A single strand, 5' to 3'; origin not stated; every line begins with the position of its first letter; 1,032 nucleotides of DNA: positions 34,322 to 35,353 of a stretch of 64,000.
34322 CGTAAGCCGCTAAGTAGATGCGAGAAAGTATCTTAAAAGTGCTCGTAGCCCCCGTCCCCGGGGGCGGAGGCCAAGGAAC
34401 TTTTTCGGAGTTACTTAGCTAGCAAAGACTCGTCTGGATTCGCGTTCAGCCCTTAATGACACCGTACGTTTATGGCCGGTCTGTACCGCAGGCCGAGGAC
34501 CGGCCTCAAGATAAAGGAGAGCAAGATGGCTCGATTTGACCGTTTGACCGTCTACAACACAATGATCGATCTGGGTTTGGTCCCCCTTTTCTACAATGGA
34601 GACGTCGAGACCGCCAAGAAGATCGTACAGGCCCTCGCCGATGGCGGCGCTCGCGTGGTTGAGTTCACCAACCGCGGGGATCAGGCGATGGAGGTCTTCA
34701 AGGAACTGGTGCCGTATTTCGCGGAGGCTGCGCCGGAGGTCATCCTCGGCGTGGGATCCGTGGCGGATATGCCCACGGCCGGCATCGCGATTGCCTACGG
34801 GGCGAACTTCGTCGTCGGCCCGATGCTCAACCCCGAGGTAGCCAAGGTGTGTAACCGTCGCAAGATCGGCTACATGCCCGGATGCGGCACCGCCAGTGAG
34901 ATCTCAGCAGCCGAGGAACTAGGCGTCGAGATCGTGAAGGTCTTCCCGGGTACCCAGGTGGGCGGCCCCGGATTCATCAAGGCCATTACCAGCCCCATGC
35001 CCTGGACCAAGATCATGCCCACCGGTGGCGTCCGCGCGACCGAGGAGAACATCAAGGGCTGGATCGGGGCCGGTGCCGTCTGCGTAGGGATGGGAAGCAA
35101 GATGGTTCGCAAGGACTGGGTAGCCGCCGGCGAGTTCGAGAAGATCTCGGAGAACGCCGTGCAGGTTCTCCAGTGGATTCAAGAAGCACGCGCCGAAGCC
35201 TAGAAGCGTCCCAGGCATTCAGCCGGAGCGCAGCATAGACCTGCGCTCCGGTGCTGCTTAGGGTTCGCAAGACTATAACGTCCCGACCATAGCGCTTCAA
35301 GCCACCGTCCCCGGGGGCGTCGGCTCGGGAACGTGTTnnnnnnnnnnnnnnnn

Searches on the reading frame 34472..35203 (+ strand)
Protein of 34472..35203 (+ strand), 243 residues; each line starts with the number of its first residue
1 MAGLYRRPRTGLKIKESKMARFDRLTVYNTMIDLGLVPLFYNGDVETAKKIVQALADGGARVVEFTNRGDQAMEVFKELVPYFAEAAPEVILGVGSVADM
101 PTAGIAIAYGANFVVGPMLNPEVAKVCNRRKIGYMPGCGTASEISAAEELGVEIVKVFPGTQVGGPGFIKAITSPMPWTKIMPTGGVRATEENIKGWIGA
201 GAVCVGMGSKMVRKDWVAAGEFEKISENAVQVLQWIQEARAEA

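Call 60: search_protein_families(library=pfam, proteins=[window:34472-35203:+], max_evalue=0.00001)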
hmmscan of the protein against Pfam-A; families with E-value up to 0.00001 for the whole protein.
window:34472-35203:+ (243 aa): 1 family
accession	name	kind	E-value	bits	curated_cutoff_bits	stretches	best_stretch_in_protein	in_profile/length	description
PF01081.25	Aldolase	-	1.2e-37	129.7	27.8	1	31-226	5-194/196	KDPG and KHG aldolase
